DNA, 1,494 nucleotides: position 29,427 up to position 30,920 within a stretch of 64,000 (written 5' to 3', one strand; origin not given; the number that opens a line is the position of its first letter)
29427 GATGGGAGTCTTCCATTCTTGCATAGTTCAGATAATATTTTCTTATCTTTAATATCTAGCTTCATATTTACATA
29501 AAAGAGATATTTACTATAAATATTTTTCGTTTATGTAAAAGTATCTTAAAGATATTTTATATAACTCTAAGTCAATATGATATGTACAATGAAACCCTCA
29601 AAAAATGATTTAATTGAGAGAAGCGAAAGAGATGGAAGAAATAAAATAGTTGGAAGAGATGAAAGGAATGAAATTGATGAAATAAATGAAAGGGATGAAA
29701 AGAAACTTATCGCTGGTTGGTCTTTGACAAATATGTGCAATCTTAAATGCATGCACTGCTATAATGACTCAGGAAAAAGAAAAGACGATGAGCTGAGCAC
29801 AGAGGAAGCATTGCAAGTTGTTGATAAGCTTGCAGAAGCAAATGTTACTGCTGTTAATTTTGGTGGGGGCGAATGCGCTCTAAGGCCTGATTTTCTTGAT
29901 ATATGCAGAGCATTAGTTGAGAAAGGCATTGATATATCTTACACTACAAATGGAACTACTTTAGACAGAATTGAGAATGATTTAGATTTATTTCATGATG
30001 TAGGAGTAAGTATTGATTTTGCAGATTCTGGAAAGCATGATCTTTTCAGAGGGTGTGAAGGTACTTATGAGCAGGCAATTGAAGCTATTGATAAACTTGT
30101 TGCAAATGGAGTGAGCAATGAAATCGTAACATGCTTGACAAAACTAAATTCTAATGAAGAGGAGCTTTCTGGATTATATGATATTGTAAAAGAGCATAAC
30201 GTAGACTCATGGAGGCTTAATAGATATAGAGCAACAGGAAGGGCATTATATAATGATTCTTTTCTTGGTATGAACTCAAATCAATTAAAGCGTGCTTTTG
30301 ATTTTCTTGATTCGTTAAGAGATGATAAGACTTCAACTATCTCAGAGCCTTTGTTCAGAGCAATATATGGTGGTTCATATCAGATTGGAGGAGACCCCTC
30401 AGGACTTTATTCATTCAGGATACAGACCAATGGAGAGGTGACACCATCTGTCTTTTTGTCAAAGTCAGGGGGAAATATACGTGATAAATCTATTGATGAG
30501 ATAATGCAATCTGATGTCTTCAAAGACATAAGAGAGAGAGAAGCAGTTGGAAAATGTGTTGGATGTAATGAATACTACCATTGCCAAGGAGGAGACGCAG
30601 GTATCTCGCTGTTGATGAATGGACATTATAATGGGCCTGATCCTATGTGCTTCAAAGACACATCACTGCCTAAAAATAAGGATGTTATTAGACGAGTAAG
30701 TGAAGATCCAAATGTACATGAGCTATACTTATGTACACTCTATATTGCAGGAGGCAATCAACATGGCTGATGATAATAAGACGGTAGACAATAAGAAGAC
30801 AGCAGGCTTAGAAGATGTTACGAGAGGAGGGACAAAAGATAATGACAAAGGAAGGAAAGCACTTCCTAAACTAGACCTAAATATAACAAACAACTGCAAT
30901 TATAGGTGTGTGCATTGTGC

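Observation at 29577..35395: Candidate undescribed biosynthetic/modification operon: two radical-SAM/SPASM enzymes, two P-loop kinases, and a DUF362-ferredoxin protein, tightly translationally coupled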

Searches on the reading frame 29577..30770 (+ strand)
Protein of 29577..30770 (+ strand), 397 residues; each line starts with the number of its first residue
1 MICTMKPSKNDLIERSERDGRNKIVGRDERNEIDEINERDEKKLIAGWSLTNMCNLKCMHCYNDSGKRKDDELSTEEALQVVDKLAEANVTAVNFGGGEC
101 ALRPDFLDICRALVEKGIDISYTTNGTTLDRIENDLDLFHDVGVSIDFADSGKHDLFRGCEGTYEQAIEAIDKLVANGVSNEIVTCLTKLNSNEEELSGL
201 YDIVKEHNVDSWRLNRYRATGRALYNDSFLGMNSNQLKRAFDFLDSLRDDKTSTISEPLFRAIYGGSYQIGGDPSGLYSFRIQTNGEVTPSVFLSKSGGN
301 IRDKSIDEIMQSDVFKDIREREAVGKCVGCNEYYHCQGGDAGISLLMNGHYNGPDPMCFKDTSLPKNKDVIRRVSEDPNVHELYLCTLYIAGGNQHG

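Call 3: search_protein_families(library=pfam, proteins=[window:29577-30770:+], max_evalue=0.01)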
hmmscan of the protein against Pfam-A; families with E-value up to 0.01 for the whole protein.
window:29577-30770:+ (397 aa): 3 families
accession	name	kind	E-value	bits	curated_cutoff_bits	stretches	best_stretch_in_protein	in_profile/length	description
PF04055.27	Radical_SAM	-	5.4e-24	85.7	29.5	1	49-199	2-161/166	Radical SAM superfamily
PF13353.11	Fer4_12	-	4.2e-07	30.8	22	1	53-166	14-134/137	4Fe-4S single cluster domain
PF13186.11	SPASM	-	1.2e-06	29.2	21.5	1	278-331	6-67/67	Iron-sulfur cluster-binding domain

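Call 4: search_protein_families(library=ncbifam, proteins=[window:29577-30770:+], max_evalue=0.01)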
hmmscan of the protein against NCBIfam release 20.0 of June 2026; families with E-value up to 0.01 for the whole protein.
window:29577-30770:+ (397 aa): 73 families (the best 25 are shown)
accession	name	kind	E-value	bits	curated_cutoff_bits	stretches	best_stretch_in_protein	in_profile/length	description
TIGR04303.1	GeoRSP_rSAM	equivalog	6.3e-50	170.6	400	1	44-359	5-325/325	GeoRSP system radical SAM/SPASM protein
TIGR03962.1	mycofact_rSAM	equivalog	1.5e-45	155.9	265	1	46-361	14-334/339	mycofactocin radical SAM maturase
TIGR04055.1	rSAM_NirJ2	equivalog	2.1e-42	145.8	500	2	46-223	2-180/326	putative heme d1 biosynthesis radical SAM protein NirJ2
TIGR04053.2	TIGR04053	equivalog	1.5e-40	139.5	395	2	40-261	4-230/366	TIGR04053 family radical SAM/SPASM domain-containing protein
TIGR04347.1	pseudo_SAM_Halo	equivalog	3.7e-39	135.1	525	2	21-221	15-216/390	TIGR04347 family pseudo-SAM/SPASM protein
TIGR04051.1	rSAM_NirJ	equivalog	9.5e-37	126.8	515.45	2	48-227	6-186/354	heme d1 biosynthesis radical SAM protein NirJ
TIGR04545.1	rSAM_ahbD_hemeb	equivalog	2.5e-36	125.8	500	2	47-224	3-182/339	heme b synthase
TIGR04054.1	rSAM_NirJ1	equivalog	3.5e-34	118.1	650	1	45-213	37-206/387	putative heme d1 biosynthesis radical SAM protein NirJ1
NF045574.1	sacti_mat_StsB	exception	3.6e-31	108.5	625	1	46-325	98-375/466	StsB family radical SAM/SPASM domain sactipeptide maturase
TIGR04133.1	rSAM_w_lipo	hypoth_equivalog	1.3e-29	103.3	425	1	47-340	27-331/350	TIGR04133 family radical SAM/SPASM protein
TIGR04546.1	rSAM_ahbC_deAc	equivalog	3.4e-29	101.8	650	1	41-211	36-207/390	12,18-didecarboxysiroheme deacetylase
TIGR04103.1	rSAM_nif11_3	equivalog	4.1e-29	101.4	725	1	46-230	7-191/412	nif11-class peptide radical SAM maturase 3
TIGR03913.1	rad_SAM_trio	equivalog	3.9e-26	91.5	591.75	1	46-358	21-352/477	GDL motif peptide-associated radical SAM/SPASM maturase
TIGR04403.1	rSAM_skfB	equivalog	2.7e-24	85.7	300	1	49-329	109-386/402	sporulation killing factor system radical SAM maturase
TIGR02668.1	moaA_archaeal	equivalog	1e-21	77.2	325.25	1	49-214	15-183/303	GTP 3',8-cyclase MoaA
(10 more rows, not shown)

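Call 22: find_homologous_proteins(query=window:29577-30770:+, max_evalue=1e-10)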
Query window:29577-30770:+ (397 aa): 155 proteins with E <= 1e-10 among 3590 candidates; the best 120 are listed.
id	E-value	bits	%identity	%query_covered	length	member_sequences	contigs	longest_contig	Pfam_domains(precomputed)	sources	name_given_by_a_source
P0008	1.2e-266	902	100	99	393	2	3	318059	PF13186.12,PF04055.28,PF13353.12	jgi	-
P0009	2.8e-182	624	74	90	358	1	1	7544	PF13186.12,PF04055.28,PF13353.12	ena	-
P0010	2.3e-165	569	63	98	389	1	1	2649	PF13186.12,PF04055.28,PF13353.12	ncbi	-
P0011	5.5e-159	548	65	89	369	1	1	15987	PF04055.28,PF13353.12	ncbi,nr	ncbi:MAG: radical SAM protein [Nanoarchaeota archaeon]|nr:radical SAM protein [Nanoarchaeota archaeo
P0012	7.5e-142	491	63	87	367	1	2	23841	PF13186.12,PF04055.28,PF13353.12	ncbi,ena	-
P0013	7.0e-139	481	59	89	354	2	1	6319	PF13186.12,PF04055.28,PF13353.12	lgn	-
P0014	1.8e-138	480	60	88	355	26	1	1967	PF13186.12,PF04055.28,PF13353.12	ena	-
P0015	7.9e-138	478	60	89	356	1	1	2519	PF13186.12,PF04055.28,PF13353.12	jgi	jgi:radical SAM protein with 4Fe4S-binding SPASM domain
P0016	1.1e-137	478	58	93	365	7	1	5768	PF13186.12,PF04055.28,PF13353.12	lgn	-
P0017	1.1e-137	477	59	89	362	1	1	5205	PF13186.12,PF04055.28,PF13353.12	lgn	-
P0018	4.8e-137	475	59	89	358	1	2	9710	PF13186.12,PF04055.28,PF13353.12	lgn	-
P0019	6.0e-137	475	61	87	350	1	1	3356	PF13186.12,PF04055.28,PF13353.12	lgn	-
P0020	2.7e-136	473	60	87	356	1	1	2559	PF13186.12,PF04055.28,PF13353.12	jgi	jgi:Fe-coproporphyrin III synthase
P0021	3.9e-136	472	58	88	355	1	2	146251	PF13186.12,PF04055.28,PF13353.12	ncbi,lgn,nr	ncbi:MAG: radical SAM protein [Candidatus Nanoarchaeia archaeon]|nr:radical SAM protein [Candidatus 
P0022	1.2e-135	471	59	89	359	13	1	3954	PF13186.12,PF04055.28,PF13353.12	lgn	-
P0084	2.7e-127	443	56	88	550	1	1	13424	PF13186.12,PF04055.28,PF01966.29,PF13353.12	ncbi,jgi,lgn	-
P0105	1.5e-121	424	54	88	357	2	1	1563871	PF13186.12,PF04055.28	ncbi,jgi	ncbi:MAG: radical SAM protein [Candidatus Woesearchaeota archaeon]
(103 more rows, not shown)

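Call 23: find_encoding_contigs(protein=P0105, flank=8000, max_places=2)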
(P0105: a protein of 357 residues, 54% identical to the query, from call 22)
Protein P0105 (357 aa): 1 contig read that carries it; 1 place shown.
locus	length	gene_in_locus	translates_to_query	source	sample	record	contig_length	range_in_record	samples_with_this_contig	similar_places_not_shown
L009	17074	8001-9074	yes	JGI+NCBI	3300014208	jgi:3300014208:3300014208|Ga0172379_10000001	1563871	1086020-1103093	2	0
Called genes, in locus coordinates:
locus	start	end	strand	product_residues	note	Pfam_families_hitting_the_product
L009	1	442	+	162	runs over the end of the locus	PF00334:NDK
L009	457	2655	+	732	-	PF00009:GTP_EFTU, PF22042:EF-G_D2 (faint), PF03144:GTP_EFTU_D2, PF14492:EFG_III, PF03764:EFG_IV, PF00679:EFG_C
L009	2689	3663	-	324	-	PF01047:MarR (faint), PF13404:HTH_AsnC-type, PF13412:HTH_24, PF01037:AsnC_trans_reg (faint)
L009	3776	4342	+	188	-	-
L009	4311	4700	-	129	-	-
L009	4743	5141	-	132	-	-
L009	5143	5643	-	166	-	PF13328:HD_4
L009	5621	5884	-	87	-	-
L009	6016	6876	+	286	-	-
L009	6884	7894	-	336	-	PF13545:HTH_Crp_2 (faint), PF01047:MarR (faint), PF12802:MarR_2 (faint), PF12840:HTH_20 (faint), PF13404:HTH_AsnC-type, PF13412:HTH_24, PF13404:HTH_AsnC-type (weak), PF13412:HTH_24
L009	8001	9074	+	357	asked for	PF04055:Radical_SAM, PF13186:SPASM (weak)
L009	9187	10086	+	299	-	PF04055:Radical_SAM, PF13186:SPASM (weak)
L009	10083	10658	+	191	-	PF02223:Thymidylate_kin (weak)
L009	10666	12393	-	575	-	PF00999:Na_H_Exchanger, PF02254:TrkA_N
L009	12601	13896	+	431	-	PF00009:GTP_EFTU, PF03144:GTP_EFTU_D2, PF03143:GTP_EFTU_D3, PF22594:GTP-eEF1A_C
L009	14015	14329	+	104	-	PF00338:Ribosomal_S10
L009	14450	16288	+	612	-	-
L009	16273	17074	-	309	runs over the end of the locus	PF04014:MazE_antitoxin (weak)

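Call 24: find_encoding_contigs(protein=P0084, flank=8000, max_places=2)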
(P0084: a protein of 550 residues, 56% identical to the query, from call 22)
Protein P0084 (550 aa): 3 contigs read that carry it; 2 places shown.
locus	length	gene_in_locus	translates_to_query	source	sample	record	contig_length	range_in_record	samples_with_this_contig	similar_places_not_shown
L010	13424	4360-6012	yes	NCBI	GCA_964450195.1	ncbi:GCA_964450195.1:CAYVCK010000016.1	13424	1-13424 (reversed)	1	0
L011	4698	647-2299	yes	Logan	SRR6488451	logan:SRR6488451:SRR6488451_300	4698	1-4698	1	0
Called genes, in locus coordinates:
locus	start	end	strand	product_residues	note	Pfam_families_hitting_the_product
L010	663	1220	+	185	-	PF08207:EFP_N, PF01132:EFP, PF09285:Elong-fact-P_C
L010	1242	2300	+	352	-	PF00437:T2SSE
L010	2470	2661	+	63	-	-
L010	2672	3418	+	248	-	PF23023:Anti-Pycsar_Apyc1, PF12706:Lactamase_B_2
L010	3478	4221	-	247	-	PF01978:TrmB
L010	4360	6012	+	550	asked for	PF01966:HD, PF13353:Fer4_12 (faint), PF04055:Radical_SAM, PF13186:SPASM (weak)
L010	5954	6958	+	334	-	PF04055:Radical_SAM, PF13353:Fer4_12 (weak)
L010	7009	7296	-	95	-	-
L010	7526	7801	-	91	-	PF00216:Bac_DNA_binding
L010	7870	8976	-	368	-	PF00712:DNA_pol3_beta, PF02767:DNA_pol3_beta_2, PF02768:DNA_pol3_beta_3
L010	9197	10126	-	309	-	-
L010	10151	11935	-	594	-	PF06480:FtsH_ext, PF00004:AAA, PF17862:AAA_lid_3, PF01434:Peptidase_M41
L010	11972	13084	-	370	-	PF00575:S1 (weak), PF21543:CvfB_2nd (faint), PF23459:S1_RRP5 (faint), PF00575:S1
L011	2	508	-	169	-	?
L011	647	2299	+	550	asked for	PF01966:HD, PF13353:Fer4_12 (faint), PF04055:Radical_SAM, PF13186:SPASM (weak)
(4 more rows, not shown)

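Call 27: find_related_loci(query=A2, collection=genome_contigs, flank=10000)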
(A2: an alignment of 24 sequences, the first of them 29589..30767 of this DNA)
Query A2 (393 aa) in genome_contigs; peptide patterns used: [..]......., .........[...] (x = any residue, [..] = any of these).
600 stretches matched a pattern (row limit reached: there are more); 586 encode a relative of the query (tblastn E <= 1e-3); the best 80 are kept; 80 distinct loci.
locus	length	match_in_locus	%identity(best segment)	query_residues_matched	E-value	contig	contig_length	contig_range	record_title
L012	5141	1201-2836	58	36-386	1e-137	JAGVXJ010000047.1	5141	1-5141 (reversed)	Candidatus Pacearchaeota archaeon isolate RIFOXYB1_FULL_32_8.8 rifoxyb1_full_scaffold_7067, whole genome shotgun sequenc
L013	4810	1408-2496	55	22-386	2e-128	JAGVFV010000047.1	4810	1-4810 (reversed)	MAG: archaeon isolate DeMMO2_30 c_000000012350, whole genome shotgun sequence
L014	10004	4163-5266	38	26-387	6e-74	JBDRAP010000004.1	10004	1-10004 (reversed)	MAG: bacterium isolate MEGAHIT-group-1.1006 k141_10387, whole genome shotgun sequence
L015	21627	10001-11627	54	35-390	4e-131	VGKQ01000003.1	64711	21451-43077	MAG: Candidatus Pacearchaeota archaeon isolate M_DeepCast_400m_m2_082 M_DeepCast_400m_m2_082_Ga0194112_10000373, whole g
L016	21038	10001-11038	31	44-355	3e-38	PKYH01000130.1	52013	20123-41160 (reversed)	MAG: Candidatus Bathyarchaeota archaeon isolate palsa_986 73.20120500_P19.30_contig_1138, whole genome shotgun sequence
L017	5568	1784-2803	31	40-345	4e-38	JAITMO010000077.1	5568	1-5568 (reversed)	MAG: Candidatus Bathycorpusculum soli isolate Pmx449_bin19 k119_1545016, whole genome shotgun sequence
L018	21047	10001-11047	29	40-354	2e-37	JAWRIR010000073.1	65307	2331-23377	MAG: Thermoproteota archaeon isolate ADS1 c_000000106108, whole genome shotgun sequence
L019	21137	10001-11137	30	12-354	2e-37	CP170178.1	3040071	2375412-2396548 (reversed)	MAG: Candidatus Bathyarchaeia archaeon isolate Bathy6-F90_cMAG_MillC chromosome, complete genome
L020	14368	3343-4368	29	41-355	4e-37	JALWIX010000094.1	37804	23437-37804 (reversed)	MAG: Campylobacterales bacterium isolate M17_metabat1_scaf2bin.001 M17_NODE_614_length_37804_cov_8.715211, whole genome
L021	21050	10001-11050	31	40-357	4e-37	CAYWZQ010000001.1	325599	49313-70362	MAG TPA_asm: uncultured Nitrososphaerota archaeon isolate SRP141552_co1_135 genome assembly, contig: NODE_2_length_32559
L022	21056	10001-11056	30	28-355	3e-37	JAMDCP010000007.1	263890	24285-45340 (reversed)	MAG: Deltaproteobacteria bacterium isolate FK_Sedi_B_Bin.167 NODE_21_length_263890_cov_476.98, whole genome shotgun sequ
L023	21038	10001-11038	30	44-355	3e-37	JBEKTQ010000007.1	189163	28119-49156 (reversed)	MAG: Candidatus Bathyarchaeia archaeon isolate SPRUCE 561 SPRUCE_561_7, whole genome shotgun sequence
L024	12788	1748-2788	30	44-356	3e-36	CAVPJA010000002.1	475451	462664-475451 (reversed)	MAG: Candidatus Bathyarchaeota archaeon isolate MFD00032.bin.2.120 genome assembly, contig: contig_11262, whole genome s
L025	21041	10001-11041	29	44-360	3e-36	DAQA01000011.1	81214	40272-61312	MAG TPA_asm: Euryarchaeota archaeon UBA202 UBA202_contig_1214, whole genome shotgun sequence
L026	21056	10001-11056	29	40-359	3e-36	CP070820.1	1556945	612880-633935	MAG: Candidatus Bathyarchaeum sp. isolate bin115 chromosome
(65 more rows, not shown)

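Call 46: search_solved_structures(query=A2, max_evalue=0.001)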
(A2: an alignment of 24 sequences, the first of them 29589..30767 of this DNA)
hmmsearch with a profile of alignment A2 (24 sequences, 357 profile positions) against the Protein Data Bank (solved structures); distinct sequences matched with E-value up to 0.001: 23.
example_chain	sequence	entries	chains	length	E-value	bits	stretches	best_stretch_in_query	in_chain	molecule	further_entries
6efn_A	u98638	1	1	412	1.7e-26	96.7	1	10-287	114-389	Sporulation killing factor maturation protein SkfB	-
5wgg_A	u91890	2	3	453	9.2e-11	44.9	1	12-311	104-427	Radical SAM domain protein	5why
7vob_C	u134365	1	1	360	1.2e-10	44.5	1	12-176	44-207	Cytosylglucuronate decarboxylase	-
7voc_C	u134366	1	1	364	1.2e-10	44.5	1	12-176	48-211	Cytosylglucuronate decarboxylase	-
7tol_A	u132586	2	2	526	5.2e-09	39.1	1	5-106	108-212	glycerol dibiphytanyl glycerol tetraether - macrocyclic archaeol synthase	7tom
1tv7_A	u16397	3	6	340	3.8e-08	36.3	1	10-184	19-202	Molybdenum cofactor biosynthesis protein A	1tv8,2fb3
6c8v_A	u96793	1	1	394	4.8e-08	35.9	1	11-328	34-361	Coenzyme PQQ synthesis protein E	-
2fb2_A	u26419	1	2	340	5.3e-08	35.8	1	10-166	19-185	Molybdenum cofactor biosynthesis protein A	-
9dfu_A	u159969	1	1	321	6.6e-08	35.5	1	7-161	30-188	Radical SAM core domain-containing protein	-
9dfn_A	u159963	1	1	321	9.7e-08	34.9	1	7-161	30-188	Radical SAM core domain-containing protein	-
6b4c_A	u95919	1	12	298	2.1e-07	33.8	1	7-162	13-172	Viperin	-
9dgw_A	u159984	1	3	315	2.3e-07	33.7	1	7-161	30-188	Radical SAM core domain-containing protein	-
9dfw_A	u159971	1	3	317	2.4e-07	33.7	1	7-161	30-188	Radical SAM core domain-containing protein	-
7n7i_A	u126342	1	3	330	2.8e-07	33.4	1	7-161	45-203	Viperin-like enzyme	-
8wm2_A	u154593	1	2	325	2e-06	30.6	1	9-92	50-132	Fe-S radical SAM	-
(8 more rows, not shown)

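Call 50: find_encoding_contigs(protein=P0012, flank=8000, max_places=2)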
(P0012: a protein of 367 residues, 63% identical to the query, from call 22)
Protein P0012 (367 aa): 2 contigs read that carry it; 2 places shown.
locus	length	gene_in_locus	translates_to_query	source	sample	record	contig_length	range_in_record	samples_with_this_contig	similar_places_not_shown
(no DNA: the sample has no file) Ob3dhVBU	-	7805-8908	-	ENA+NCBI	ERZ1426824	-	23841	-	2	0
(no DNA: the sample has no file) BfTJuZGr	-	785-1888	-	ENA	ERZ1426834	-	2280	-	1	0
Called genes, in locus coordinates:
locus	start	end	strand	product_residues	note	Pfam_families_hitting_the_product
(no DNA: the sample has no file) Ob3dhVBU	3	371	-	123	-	?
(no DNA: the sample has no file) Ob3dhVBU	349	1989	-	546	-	-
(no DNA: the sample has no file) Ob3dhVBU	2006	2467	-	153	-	-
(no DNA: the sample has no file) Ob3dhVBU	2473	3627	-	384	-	PF00493:MCM (weak), PF00004:AAA, PF07724:AAA_2, PF07728:AAA_5 (weak), PF10431:ClpB_D2-small (weak)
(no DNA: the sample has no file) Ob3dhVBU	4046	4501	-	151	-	-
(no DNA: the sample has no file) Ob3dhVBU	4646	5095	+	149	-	PF13412:HTH_24 (faint), PF01037:AsnC_trans_reg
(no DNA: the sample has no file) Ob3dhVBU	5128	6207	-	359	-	-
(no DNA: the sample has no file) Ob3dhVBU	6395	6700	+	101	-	PF14018:DUF4234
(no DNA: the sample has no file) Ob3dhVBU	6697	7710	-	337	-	PF01047:MarR (faint), PF12840:HTH_20 (faint), PF13404:HTH_AsnC-type, PF13412:HTH_24, PF01037:AsnC_trans_reg (faint), PF13404:HTH_AsnC-type, PF13412:HTH_24 (weak)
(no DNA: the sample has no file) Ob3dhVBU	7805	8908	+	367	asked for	PF04055:Radical_SAM, PF13353:Fer4_12 (weak), PF13186:SPASM (weak)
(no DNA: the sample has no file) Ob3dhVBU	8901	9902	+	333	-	PF04055:Radical_SAM, PF13186:SPASM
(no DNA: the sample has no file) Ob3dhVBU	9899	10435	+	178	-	PF02223:Thymidylate_kin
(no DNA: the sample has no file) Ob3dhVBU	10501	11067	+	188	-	-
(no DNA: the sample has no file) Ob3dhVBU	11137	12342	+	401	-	PF01970:TctA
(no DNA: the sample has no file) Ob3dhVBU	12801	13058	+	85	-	PF01247:Ribosomal_L35Ae, PF01782:RimM (faint)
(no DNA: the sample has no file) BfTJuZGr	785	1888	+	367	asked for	PF04055:Radical_SAM, PF13353:Fer4_12 (weak), PF13186:SPASM (weak)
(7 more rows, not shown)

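Call 51: find_encoding_contigs(protein=P0011, flank=8000, max_places=2)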
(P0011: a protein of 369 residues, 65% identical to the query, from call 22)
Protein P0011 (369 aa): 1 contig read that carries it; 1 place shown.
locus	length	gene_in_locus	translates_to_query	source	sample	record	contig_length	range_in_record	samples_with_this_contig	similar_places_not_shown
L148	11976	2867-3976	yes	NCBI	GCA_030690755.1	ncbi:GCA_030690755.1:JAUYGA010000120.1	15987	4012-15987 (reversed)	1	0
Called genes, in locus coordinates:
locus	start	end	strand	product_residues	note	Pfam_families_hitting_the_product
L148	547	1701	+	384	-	PF12706:Lactamase_B_2 (weak)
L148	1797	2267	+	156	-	-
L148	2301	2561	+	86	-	-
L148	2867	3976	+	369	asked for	PF04055:Radical_SAM, PF13353:Fer4_12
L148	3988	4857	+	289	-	PF16715:CDPS (weak)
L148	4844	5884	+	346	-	PF04055:Radical_SAM, PF13186:SPASM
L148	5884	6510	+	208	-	PF13521:AAA_28 (weak), PF02223:Thymidylate_kin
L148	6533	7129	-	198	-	-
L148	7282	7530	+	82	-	PF24434:DUF7557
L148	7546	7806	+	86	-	PF05016:ParE_toxin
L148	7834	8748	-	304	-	PF04014:MazE_antitoxin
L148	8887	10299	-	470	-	-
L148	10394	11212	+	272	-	-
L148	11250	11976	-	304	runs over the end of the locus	PF01139:RtcB (faint)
